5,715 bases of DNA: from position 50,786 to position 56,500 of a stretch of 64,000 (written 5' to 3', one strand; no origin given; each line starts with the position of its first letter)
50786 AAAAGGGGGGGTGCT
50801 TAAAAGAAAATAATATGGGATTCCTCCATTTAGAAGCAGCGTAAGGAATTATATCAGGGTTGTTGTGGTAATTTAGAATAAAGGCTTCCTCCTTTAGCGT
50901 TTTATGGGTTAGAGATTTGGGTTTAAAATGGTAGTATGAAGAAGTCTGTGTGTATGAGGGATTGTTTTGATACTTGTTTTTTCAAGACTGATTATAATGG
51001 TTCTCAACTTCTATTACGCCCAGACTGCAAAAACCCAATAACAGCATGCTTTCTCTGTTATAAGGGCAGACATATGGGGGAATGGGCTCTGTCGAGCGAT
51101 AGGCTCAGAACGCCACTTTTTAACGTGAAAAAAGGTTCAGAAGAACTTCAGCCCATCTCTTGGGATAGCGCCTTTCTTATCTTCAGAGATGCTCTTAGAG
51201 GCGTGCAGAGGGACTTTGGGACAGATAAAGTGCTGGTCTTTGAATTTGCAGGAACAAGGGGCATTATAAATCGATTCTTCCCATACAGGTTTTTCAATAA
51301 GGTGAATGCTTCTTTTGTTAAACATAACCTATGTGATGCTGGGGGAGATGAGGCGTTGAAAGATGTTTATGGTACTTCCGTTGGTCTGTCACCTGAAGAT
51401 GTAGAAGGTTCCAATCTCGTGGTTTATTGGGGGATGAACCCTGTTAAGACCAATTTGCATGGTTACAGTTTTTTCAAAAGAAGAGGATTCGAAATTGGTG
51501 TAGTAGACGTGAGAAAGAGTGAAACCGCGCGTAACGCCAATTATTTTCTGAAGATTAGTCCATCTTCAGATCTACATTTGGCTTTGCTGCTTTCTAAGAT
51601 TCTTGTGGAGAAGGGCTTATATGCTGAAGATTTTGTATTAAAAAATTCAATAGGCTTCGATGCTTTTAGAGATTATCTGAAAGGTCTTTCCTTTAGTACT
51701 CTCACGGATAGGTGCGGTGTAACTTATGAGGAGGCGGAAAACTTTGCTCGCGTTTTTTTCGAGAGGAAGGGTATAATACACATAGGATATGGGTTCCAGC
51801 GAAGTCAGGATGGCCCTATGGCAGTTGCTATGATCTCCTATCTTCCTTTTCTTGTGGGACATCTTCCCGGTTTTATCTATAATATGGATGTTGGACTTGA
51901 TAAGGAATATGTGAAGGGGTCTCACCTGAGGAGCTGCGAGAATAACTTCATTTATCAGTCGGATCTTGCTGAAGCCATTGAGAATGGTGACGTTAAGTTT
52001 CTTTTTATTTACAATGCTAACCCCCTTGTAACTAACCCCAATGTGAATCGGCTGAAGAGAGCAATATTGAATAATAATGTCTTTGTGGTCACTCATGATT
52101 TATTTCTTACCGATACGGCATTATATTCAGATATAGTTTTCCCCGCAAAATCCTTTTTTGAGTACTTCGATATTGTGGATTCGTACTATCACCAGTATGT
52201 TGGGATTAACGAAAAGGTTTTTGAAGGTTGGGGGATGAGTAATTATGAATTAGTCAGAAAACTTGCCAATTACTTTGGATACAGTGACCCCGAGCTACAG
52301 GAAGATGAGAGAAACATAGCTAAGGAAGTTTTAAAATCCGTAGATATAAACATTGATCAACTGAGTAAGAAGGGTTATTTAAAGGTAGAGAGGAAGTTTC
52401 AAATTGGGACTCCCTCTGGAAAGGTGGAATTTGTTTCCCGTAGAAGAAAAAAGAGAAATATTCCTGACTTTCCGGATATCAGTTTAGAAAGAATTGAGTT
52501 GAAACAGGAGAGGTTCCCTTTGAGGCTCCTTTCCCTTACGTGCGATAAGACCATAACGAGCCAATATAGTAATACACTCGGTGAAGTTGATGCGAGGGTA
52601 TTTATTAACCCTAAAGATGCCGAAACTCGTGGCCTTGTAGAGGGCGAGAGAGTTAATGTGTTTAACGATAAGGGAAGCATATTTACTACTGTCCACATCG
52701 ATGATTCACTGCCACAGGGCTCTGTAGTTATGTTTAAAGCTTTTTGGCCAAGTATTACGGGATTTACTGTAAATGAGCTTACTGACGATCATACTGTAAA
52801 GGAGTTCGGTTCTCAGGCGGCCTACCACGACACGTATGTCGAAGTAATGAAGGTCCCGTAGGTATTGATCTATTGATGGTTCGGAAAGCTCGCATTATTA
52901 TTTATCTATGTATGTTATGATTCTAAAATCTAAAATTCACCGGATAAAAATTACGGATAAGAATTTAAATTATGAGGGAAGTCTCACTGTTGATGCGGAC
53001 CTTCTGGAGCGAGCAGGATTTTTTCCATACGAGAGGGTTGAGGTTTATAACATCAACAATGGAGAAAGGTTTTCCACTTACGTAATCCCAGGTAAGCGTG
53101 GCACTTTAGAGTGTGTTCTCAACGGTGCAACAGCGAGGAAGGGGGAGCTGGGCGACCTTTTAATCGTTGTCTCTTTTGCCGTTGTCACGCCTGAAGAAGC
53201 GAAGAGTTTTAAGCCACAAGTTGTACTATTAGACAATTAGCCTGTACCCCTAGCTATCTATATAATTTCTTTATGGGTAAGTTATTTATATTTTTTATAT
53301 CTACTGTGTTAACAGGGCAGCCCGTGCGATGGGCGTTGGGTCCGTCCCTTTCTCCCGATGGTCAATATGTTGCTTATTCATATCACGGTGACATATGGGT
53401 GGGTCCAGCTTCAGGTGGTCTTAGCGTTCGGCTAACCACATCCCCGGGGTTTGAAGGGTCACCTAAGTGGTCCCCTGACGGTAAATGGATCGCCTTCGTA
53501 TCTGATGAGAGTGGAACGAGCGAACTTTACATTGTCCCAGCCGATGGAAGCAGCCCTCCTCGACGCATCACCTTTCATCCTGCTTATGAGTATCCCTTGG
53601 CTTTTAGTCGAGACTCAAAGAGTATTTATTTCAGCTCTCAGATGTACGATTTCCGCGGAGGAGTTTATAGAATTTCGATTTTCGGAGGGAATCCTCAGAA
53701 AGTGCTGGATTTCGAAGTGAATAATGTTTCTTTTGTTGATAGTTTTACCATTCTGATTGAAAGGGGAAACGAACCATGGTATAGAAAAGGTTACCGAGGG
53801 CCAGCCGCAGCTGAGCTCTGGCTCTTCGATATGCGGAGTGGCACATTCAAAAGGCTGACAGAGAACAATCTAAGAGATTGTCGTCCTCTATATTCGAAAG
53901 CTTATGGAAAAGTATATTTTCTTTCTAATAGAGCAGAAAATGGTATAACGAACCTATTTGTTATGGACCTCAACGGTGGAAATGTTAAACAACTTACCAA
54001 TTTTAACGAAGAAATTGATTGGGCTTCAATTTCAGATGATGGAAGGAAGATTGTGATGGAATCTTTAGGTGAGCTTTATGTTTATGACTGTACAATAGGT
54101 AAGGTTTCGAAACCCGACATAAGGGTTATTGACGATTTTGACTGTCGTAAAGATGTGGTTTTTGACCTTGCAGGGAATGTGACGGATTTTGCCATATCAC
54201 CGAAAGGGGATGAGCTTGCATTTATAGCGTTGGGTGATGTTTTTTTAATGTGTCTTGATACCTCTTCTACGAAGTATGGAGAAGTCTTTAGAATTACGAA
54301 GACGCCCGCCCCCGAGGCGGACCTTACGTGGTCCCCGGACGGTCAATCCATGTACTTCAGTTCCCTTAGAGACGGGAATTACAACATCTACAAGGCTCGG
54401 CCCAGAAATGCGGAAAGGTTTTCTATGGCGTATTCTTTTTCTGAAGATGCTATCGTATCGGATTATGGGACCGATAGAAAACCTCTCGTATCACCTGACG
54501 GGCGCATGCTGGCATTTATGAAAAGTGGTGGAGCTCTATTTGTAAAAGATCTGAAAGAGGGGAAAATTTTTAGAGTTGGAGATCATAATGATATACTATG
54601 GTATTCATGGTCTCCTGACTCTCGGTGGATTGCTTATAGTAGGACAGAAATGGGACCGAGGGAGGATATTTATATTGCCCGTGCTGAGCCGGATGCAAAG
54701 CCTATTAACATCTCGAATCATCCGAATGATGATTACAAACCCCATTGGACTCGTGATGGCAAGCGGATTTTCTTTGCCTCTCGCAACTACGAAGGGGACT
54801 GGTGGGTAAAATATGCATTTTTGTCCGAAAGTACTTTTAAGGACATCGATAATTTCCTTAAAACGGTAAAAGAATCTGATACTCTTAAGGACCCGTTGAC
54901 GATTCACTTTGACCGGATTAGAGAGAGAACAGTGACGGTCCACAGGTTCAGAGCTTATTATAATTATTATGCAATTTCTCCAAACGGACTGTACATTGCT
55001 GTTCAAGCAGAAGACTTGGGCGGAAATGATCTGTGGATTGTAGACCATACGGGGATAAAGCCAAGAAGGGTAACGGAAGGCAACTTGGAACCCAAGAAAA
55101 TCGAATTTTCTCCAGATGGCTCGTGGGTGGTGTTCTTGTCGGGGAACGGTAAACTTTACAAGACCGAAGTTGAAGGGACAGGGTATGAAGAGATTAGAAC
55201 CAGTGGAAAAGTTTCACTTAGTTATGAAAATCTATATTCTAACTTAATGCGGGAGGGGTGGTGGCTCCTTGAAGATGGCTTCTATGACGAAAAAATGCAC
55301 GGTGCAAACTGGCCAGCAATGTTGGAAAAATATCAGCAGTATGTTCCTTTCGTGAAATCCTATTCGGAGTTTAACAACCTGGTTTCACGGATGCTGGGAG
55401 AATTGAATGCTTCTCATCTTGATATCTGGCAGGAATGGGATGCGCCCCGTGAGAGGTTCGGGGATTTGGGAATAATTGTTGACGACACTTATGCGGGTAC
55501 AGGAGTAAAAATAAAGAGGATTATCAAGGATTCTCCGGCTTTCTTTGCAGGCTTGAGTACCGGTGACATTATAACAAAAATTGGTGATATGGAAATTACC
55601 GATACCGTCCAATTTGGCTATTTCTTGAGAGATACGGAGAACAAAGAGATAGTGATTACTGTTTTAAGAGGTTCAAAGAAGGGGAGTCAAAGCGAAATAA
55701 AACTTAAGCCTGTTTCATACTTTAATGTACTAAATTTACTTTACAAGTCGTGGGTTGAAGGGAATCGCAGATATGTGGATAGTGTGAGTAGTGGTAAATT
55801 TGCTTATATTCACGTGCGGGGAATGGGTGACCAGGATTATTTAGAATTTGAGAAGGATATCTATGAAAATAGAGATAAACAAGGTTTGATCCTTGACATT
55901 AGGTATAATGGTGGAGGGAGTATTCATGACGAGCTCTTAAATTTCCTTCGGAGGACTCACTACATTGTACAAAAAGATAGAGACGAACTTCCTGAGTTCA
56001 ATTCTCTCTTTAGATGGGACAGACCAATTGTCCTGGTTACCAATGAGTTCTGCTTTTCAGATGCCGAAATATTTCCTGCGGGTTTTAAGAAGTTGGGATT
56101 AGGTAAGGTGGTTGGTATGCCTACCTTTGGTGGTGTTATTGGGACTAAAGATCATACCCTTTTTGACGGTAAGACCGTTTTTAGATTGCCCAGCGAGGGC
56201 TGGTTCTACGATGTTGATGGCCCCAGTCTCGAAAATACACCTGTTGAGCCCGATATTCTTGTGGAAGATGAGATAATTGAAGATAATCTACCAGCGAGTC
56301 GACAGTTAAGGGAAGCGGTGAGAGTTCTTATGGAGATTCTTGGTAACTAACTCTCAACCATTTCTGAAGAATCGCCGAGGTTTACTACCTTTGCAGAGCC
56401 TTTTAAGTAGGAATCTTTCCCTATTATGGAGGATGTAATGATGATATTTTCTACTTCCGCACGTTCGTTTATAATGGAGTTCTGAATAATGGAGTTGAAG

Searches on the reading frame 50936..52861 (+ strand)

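Call 44: search_protein_families(library=pfam, proteins=[window:50936-52861:+], max_evalue=0.00001)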
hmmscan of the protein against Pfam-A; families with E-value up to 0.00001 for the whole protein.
window:50936-52861:+ (641 aa): 2 families
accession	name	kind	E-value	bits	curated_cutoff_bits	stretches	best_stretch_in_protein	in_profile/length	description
PF00384.28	Molybdopterin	-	1.4e-30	107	24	1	56-412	1-318/353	Molybdopterin oxidoreductase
PF01568.27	Molydop_binding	-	3.8e-17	62.7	26.8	1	548-632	24-108/110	Molydopterin dinucleotide binding domain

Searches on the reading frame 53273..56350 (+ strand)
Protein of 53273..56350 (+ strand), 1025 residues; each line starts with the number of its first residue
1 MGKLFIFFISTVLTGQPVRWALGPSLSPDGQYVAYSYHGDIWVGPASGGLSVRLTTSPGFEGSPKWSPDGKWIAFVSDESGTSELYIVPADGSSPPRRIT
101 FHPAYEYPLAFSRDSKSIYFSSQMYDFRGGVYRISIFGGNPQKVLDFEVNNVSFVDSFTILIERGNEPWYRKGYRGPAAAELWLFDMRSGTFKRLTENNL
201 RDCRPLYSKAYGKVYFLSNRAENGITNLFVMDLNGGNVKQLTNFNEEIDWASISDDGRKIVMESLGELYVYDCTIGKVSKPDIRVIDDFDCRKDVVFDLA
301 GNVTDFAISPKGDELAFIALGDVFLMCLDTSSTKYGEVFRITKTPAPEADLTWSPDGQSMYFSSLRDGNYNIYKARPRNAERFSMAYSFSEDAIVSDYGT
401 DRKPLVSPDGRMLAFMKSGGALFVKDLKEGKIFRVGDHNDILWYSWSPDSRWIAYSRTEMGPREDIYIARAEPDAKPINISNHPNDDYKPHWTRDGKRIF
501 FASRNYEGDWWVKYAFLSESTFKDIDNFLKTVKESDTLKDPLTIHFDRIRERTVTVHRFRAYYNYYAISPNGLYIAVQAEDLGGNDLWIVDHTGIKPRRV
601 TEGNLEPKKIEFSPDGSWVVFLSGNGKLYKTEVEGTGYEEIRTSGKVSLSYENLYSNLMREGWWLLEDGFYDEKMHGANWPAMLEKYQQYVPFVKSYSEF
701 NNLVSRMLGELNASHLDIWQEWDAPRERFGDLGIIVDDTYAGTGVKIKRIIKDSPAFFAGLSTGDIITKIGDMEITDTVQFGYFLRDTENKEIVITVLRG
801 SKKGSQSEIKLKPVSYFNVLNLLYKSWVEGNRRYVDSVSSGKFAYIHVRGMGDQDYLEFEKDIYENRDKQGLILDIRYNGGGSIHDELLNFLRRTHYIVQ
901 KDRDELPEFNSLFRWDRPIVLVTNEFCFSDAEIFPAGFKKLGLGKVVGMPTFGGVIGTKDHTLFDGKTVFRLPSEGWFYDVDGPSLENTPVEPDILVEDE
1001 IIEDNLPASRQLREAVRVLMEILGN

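Call 44: search_protein_families(library=pfam, proteins=[window:53273-56350:+], max_evalue=0.00001)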
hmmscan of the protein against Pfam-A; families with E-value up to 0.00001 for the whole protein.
window:53273-56350:+ (1025 aa): 7 families
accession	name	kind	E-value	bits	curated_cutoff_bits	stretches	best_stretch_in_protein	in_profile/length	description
PF07676.18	PD40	-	1.1e-46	156.3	20.9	2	52-87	2-38/38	WD40-like Beta Propeller Repeat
PF03572.23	Peptidase_S41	-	3.9e-24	85.5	24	1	842-997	1-165/165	Peptidase family S41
PF00930.27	DPPIV_N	-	8.9e-21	74.4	22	0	69-162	246-344/354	Dipeptidyl peptidase IV (DPP IV) N-terminal region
PF14684.11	Tricorn_C1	-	4.1e-14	52.7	24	1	658-709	8-59/59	Tricorn protease C1 domain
PF25174.1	Beta-prop_THOC3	-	1.3e-09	38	305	0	563-629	91-154/272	THOC3 beta-propeller domain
PF13180.12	PDZ_2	-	1.3e-08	35.5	27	1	730-803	1-73/80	PDZ domain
PF17820.7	PDZ_6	-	2.9e-06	27.4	27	1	747-799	2-54/54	PDZ domain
